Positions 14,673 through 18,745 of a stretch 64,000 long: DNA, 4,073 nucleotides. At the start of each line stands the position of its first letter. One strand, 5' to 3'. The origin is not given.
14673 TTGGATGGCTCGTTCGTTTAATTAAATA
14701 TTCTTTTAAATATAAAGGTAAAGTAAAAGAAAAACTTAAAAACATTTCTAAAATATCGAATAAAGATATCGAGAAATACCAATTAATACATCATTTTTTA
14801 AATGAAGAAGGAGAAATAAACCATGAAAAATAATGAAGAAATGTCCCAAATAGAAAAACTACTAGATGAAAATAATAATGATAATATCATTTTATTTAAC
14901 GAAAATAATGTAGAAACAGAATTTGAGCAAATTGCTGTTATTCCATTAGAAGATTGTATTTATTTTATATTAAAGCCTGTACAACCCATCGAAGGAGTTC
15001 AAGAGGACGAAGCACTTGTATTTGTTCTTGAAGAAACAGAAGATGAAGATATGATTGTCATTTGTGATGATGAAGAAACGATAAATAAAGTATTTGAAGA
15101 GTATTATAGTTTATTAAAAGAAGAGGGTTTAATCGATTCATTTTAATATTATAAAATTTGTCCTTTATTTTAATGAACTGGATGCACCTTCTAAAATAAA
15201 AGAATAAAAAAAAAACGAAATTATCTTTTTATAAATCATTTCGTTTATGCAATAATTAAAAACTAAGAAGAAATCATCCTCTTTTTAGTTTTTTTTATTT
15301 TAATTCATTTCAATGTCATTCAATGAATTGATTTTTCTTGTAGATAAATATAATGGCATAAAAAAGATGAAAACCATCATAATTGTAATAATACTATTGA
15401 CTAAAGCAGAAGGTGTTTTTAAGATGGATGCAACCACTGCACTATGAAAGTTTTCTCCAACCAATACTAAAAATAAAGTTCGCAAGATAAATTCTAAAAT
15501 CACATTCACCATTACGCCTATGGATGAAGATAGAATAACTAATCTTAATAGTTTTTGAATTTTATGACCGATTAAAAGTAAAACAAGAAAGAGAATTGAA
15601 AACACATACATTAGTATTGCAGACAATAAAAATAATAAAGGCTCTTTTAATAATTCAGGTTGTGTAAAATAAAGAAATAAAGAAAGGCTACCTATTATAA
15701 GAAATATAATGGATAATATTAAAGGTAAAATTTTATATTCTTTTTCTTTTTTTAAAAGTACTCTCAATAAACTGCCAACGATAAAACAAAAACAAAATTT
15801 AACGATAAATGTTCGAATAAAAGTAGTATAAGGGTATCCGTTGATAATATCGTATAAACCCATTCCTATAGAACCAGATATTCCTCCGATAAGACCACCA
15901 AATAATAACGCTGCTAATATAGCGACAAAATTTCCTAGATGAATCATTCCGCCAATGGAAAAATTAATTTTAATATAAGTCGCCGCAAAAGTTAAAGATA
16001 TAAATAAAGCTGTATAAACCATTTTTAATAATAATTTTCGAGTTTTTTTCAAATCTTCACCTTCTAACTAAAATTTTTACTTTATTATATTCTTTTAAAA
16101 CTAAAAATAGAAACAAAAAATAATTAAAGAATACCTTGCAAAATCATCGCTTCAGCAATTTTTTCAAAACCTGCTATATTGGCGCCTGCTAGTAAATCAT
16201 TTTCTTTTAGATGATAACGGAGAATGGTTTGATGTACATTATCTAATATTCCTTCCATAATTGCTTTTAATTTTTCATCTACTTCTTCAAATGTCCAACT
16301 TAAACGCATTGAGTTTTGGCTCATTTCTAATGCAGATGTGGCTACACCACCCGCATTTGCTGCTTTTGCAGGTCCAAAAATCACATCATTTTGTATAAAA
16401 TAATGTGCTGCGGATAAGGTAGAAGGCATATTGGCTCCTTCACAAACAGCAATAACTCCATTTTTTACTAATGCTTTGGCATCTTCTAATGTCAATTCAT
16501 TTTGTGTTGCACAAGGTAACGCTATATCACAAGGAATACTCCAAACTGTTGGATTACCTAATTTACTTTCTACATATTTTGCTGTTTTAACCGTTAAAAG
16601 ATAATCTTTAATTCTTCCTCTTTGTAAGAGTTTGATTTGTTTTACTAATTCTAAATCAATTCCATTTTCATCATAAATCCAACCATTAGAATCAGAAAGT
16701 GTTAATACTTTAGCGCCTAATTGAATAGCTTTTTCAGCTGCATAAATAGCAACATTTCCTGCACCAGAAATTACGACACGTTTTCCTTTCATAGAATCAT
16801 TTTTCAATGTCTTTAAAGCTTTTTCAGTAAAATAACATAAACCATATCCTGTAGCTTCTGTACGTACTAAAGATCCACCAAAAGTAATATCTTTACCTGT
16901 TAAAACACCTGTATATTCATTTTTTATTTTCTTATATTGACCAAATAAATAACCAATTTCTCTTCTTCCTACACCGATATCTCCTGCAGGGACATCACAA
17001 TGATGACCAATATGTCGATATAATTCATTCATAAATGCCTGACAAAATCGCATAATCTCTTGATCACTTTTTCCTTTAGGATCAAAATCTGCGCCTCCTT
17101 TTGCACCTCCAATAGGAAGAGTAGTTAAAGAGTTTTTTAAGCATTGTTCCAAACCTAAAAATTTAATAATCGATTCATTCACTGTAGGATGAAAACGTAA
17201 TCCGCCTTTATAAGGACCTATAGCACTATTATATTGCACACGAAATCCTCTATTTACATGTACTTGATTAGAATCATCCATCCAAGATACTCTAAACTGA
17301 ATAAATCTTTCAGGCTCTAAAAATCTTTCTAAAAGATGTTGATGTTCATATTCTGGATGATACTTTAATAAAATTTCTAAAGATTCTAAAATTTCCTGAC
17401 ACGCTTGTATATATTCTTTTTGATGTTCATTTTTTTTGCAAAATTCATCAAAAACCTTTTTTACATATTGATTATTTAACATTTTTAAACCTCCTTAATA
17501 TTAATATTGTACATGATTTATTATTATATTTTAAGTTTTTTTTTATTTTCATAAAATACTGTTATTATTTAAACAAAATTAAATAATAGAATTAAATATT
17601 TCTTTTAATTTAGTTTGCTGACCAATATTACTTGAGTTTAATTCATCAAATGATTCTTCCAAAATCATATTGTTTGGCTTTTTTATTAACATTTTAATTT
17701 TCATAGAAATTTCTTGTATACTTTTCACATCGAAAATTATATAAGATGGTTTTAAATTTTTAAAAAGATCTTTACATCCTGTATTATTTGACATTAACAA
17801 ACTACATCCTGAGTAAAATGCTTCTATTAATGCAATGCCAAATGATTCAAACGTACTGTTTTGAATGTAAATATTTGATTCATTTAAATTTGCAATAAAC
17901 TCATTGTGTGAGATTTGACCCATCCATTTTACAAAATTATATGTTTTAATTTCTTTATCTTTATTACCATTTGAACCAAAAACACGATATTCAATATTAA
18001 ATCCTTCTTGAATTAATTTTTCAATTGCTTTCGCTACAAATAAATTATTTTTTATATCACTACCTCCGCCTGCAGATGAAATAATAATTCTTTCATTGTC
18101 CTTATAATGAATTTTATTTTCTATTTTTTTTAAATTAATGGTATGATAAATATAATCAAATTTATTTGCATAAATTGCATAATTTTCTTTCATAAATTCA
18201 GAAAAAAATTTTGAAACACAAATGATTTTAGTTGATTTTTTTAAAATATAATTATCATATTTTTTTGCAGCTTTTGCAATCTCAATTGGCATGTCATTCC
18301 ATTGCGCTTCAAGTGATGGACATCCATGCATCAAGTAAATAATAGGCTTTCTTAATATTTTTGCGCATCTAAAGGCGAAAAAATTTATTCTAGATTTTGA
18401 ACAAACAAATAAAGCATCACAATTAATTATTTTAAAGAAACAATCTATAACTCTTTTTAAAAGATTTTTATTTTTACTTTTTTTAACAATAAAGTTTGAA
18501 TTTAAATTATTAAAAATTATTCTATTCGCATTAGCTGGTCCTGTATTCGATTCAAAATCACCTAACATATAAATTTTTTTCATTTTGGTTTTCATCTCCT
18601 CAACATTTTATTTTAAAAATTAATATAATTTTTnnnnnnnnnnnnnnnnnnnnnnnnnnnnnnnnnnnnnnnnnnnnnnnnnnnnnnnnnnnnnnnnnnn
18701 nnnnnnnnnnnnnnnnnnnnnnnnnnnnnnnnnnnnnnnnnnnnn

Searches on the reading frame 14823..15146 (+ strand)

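Call 40: search_protein_families(library=pfam, proteins=[window:14823-15146:+], max_evalue=0.001)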
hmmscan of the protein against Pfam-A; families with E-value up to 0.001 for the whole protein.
window:14823-15146:+ (107 aa): 1 family
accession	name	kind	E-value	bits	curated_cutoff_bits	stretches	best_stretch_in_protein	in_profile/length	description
PF06949.16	DUF1292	-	2.1e-06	28.9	24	1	27-98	1-74/75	Protein of unknown function (DUF1292)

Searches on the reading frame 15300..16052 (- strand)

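Call 40: search_protein_families(library=pfam, proteins=[window:15300-16052:-], max_evalue=0.001)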
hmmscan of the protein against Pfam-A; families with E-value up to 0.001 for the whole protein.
window:15300-16052:- (250 aa): 2 families
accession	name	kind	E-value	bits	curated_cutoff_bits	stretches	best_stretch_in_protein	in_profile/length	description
PF07155.17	ECF-ribofla_trS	-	4.3e-16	59.8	26.7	1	10-122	6-122/172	ECF-type riboflavin transporter, S component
PF12822.12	ECF_trnsprt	-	0.00019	22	30.7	1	10-138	2-131/169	ECF transporter, substrate-specific component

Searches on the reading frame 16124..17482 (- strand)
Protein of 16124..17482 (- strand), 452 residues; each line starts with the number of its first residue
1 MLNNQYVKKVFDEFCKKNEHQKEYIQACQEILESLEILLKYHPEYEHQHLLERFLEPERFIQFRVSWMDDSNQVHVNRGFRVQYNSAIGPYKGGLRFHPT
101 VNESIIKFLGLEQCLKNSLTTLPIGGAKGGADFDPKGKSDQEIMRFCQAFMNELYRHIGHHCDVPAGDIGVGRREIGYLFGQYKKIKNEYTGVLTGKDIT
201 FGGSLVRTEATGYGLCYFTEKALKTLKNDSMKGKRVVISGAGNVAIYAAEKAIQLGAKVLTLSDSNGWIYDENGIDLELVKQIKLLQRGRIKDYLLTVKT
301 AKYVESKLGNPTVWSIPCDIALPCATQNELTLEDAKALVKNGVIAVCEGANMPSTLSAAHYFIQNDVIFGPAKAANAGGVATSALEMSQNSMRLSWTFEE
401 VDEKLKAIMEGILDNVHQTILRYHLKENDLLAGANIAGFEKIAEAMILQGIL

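Call 40: search_protein_families(library=pfam, proteins=[window:16124-17482:-], max_evalue=0.001)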
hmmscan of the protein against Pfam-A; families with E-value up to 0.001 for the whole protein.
window:16124-17482:- (452 aa): 2 families
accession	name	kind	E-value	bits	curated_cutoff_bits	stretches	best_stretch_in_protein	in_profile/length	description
PF00208.27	ELFV_dehydrog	-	3.8e-89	299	23.4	1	202-450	1-241/241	Glutamate/Leucine/Phenylalanine/Valine dehydrogenase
PF02812.23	ELFV_dehydrog_N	-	1.4e-50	170.7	25.3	1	57-185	1-129/129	Glu/Leu/Phe/Val dehydrogenase, dimerisation domain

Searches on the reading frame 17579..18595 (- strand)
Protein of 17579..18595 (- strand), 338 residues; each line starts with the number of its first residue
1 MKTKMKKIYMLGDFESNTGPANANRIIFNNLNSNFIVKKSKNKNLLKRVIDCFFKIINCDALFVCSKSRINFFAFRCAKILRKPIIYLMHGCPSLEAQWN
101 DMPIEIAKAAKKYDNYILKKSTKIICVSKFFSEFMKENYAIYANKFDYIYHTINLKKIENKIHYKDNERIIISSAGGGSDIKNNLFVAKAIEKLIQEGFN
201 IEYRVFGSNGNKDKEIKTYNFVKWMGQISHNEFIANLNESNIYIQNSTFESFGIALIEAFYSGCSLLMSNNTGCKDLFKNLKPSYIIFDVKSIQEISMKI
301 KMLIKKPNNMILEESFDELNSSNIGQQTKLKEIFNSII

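Call 5: search_protein_families(library=pfam, proteins=[window:17579-18595:-], max_evalue=0.01)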
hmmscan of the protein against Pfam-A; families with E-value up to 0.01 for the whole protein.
window:17579-18595:- (338 aa): 4 families
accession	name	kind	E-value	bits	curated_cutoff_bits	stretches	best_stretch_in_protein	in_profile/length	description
PF00534.26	Glycos_transf_1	-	9e-16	58.3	26.4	1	161-308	7-160/172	Glycosyl transferases group 1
PF13692.12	Glyco_trans_1_4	-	3e-09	37.7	27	1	180-305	13-141/142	Glycosyl transferases group 1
PF13439.12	Glyco_transf_4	-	3.8e-06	27.5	28.5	1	59-156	73-169/170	Glycosyltransferase Family 4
PF20706.3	GT4-conflict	-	0.0086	15.5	26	0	169-280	199-322/385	Family 4 Glycosyltransferase in conflict systems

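Call 6: search_protein_families(library=ncbifam, proteins=[window:17579-18595:-], max_evalue=0.01)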
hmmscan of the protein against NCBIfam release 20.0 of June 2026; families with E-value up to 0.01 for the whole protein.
window:17579-18595:- (338 aa): 11 families
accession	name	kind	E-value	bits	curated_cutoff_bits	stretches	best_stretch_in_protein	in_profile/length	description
TIGR04157.1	glyco_rSAM_CFB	subfamily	9.5e-12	44.6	400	1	106-306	156-367/406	TIGR04157 family glycosyltransferase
NF038229.1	Glyco4_Geo_Pelo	equivalog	1.1e-10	41.1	400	1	113-306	102-301/338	GPMC system family 4 glycosyltransferase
NF041876.1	EPS_EpsE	equivalog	2.6e-07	30.2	400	1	160-309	205-364/389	exopolysaccharide biosynthesis GT4 family glycosyltransferase EpsE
TIGR03999.1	thiol_BshA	equivalog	6.4e-06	25.3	273.7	1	214-309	249-341/375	N-acetyl-alpha-D-glucosaminyl L-malate synthase BshA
NF046085.1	XrtY_assoc_Gly1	equivalog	7.8e-06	25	400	1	212-305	257-348/387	XrtY-associated glycosyltransferase XYAG1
NF038295.1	EPS_HpsP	equivalog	0.0003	19.9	550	1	187-287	225-335/388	hormogonium polysaccharide biosynthesis glycosyltransferase HpsP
NF041010.1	glycosy_Agl16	equivalog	0.0006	18.8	575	1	108-302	121-317/352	glycosylation protein Agl16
TIGR02472.1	sucr_P_syn_N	equivalog_domain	0.0012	17.8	576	1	239-305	340-405/439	sucrose-phosphate synthase, putative, glycosyltransferase domain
NF047684.1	TeichurnBiosyTuaC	equivalog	0.0018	17.2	550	1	176-318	226-364/391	teichuronic acid biosynthesis protein TuaC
TIGR04348.1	TIGR04348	equivalog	0.0024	17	300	1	220-277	193-250/310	selenoneine biosynthesis selenosugar synthase SenB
TIGR04047.1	MSMEG_0565_glyc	hypoth_equivalog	0.0068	15.5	259.85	0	222-304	259-339/373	MSMEG_0565 family glycosyltransferase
